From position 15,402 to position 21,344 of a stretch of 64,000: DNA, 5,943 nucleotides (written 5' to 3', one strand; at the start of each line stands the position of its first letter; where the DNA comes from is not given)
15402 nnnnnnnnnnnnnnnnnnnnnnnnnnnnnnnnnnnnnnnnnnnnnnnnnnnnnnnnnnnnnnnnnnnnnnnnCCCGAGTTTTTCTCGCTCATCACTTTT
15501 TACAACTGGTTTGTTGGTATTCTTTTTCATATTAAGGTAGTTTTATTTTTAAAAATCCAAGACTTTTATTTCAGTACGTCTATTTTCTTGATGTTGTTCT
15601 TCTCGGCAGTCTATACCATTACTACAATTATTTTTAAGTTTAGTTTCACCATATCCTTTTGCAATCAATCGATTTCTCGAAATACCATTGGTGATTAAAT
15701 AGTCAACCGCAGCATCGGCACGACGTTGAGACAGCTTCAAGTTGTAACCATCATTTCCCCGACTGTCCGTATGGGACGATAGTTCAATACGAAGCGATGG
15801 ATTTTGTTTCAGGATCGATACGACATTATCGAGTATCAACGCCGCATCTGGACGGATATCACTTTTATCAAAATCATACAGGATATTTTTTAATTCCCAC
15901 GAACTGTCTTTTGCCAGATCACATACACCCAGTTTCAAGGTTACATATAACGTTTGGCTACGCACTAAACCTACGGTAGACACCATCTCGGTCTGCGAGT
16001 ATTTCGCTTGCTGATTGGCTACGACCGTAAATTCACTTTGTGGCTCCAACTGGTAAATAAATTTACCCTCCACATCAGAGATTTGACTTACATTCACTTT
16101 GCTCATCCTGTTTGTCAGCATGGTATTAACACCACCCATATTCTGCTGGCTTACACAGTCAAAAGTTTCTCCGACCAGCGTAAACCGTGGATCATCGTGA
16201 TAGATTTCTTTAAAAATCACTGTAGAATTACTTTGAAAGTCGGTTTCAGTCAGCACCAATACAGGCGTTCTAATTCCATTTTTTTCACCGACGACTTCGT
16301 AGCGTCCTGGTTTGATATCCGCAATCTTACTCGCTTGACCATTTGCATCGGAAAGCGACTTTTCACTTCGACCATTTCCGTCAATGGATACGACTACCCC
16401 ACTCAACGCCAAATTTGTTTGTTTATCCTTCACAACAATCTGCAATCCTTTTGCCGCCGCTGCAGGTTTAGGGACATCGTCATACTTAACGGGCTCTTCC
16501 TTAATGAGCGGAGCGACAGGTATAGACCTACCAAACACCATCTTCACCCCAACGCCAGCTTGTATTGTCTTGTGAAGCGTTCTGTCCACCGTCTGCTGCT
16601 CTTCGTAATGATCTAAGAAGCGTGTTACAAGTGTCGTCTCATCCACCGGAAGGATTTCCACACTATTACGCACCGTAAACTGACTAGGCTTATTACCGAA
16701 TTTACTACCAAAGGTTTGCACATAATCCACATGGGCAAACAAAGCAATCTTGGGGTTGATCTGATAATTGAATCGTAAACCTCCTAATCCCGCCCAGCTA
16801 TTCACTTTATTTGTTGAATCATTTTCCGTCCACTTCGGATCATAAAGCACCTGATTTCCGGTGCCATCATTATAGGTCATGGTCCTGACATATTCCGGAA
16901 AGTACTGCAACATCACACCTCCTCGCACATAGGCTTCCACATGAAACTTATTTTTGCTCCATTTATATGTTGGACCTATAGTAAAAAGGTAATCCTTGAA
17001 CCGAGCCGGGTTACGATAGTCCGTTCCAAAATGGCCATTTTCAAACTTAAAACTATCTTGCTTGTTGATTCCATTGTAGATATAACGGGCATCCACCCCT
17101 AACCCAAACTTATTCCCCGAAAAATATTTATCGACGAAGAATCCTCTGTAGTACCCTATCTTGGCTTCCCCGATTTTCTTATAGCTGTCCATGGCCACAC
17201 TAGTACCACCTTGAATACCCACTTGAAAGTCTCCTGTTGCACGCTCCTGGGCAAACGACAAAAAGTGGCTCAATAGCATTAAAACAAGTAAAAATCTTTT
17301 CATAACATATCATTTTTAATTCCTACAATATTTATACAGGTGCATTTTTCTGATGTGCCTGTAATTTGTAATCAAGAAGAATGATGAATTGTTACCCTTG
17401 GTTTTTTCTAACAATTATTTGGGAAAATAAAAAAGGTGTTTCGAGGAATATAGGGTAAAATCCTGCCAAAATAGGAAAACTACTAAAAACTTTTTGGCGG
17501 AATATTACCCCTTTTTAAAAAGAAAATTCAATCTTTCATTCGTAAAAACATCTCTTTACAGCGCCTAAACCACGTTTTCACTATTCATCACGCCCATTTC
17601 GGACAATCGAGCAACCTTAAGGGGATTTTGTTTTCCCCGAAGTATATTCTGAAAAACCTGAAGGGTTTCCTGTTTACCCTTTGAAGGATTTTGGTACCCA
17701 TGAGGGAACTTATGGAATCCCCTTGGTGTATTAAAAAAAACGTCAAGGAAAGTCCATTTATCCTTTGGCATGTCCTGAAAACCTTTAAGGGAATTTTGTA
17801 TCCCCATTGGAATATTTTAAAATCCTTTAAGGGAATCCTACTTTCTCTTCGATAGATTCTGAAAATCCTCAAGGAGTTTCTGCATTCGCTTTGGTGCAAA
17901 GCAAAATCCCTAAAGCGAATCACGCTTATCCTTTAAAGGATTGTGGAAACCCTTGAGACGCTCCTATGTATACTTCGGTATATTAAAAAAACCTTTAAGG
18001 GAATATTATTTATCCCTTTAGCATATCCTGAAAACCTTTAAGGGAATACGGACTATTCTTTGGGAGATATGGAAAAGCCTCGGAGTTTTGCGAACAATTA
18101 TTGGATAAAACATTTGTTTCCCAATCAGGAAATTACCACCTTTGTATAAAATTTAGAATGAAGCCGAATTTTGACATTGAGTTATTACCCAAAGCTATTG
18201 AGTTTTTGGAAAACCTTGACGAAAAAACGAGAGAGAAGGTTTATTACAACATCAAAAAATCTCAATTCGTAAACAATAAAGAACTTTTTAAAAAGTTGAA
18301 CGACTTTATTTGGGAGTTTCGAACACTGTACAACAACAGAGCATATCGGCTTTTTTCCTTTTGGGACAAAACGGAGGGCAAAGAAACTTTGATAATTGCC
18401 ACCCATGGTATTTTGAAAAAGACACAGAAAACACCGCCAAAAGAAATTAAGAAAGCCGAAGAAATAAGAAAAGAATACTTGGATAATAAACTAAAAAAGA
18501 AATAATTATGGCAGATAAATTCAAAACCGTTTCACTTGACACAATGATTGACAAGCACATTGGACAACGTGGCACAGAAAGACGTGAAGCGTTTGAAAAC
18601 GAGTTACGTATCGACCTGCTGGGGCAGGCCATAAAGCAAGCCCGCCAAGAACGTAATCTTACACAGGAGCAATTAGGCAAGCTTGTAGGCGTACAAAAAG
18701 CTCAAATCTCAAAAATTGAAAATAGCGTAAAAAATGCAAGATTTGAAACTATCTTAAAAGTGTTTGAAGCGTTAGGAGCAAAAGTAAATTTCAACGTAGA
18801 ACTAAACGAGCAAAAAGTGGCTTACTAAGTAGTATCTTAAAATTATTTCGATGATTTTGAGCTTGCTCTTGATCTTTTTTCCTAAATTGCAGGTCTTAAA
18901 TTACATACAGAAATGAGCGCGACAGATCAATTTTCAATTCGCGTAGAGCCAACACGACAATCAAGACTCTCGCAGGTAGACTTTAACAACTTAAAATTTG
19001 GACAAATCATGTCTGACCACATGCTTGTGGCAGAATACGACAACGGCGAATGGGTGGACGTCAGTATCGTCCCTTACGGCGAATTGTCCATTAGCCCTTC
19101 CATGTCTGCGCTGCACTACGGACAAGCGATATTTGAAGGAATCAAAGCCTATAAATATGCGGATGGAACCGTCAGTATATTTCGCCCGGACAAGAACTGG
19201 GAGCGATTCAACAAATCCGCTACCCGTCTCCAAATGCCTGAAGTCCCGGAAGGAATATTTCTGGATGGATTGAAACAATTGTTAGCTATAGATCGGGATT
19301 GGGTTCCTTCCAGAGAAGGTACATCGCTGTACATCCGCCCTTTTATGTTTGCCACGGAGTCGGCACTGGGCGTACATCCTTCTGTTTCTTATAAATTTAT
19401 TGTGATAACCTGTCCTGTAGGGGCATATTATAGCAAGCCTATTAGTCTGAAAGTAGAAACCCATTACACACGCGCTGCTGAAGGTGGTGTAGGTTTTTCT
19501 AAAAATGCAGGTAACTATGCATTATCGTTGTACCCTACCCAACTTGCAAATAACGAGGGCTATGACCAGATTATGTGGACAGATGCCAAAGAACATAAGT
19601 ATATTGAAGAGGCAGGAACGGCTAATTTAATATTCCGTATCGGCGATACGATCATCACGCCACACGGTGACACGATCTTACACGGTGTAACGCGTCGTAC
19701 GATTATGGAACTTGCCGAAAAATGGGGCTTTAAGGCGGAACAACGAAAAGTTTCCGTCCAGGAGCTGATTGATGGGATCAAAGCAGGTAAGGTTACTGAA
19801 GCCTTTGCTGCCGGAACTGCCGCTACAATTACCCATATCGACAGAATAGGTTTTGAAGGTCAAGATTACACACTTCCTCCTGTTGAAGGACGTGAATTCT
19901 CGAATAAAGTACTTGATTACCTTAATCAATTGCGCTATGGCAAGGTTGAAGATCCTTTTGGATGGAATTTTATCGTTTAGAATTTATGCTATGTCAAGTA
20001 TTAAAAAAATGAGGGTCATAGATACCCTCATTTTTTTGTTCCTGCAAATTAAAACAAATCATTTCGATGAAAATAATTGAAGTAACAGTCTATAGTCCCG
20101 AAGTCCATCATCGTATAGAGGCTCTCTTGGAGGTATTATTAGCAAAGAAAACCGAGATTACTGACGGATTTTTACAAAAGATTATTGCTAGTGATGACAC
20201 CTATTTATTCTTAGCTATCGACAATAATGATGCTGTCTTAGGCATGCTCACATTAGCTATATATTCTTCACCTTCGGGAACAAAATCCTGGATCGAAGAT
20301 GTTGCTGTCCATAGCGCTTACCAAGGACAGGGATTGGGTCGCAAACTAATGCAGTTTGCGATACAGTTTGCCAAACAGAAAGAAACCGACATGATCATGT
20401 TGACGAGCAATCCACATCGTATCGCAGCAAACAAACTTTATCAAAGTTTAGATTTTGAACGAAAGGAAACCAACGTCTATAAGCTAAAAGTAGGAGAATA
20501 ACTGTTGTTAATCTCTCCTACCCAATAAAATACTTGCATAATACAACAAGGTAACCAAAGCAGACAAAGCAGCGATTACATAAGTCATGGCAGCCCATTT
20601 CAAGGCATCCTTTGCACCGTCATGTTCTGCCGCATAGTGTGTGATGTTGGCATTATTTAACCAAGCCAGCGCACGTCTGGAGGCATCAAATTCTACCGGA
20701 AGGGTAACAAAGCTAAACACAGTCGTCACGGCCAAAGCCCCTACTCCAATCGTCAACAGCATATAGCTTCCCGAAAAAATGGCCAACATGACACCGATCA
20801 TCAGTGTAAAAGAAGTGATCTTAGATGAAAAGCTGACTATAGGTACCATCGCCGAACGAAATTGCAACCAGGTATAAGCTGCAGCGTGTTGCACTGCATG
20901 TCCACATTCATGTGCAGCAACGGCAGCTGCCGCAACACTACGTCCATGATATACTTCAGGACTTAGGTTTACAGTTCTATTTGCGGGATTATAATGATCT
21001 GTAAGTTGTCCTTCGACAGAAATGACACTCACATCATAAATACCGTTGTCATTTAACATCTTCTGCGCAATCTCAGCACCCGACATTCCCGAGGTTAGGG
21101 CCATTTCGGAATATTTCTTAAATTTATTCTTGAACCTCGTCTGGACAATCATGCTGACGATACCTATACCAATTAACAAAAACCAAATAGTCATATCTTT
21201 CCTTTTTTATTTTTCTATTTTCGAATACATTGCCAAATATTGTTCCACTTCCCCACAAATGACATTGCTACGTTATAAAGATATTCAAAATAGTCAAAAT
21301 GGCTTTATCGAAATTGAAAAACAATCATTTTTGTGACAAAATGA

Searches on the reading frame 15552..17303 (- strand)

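Call 90: search_protein_families(library=pfam, proteins=[window:15552-17303:-], max_evalue=0.00001)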
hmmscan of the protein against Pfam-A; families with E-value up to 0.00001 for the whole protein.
window:15552-17303:- (584 aa): 1 family
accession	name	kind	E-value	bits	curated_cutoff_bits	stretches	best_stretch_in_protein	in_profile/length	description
PF00691.25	OmpA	-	2.7e-20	73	27.2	1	476-563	2-91/98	OmpA family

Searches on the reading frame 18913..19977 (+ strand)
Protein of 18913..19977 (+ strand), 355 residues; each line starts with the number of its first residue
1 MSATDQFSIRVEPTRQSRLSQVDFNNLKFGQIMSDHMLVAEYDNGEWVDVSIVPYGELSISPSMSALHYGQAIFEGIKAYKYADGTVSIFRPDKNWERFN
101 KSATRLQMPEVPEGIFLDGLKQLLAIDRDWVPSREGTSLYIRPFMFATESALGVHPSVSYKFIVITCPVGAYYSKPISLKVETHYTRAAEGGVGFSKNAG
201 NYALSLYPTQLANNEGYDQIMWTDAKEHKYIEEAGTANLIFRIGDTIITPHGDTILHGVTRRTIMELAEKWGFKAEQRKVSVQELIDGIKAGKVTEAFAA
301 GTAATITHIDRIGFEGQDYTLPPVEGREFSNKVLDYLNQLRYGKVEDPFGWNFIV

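Call 90: search_protein_families(library=pfam, proteins=[window:18913-19977:+], max_evalue=0.00001)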
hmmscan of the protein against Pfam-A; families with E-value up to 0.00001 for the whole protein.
window:18913-19977:+ (355 aa): 1 family
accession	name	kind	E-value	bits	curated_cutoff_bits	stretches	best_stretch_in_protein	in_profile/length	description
PF01063.24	Aminotran_4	-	1.4e-27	97.4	28.5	1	73-312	2-223/223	Amino-transferase class IV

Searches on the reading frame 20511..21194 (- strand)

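Call 90: search_protein_families(library=pfam, proteins=[window:20511-21194:-], max_evalue=0.00001)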
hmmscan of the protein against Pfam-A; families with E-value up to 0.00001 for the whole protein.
window:20511-21194:- (228 aa): 1 family
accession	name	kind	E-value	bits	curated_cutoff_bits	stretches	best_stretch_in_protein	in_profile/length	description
PF04298.18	Zn_peptidase_2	-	2.9e-86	289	27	1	4-222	2-216/218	Putative neutral zinc metallopeptidase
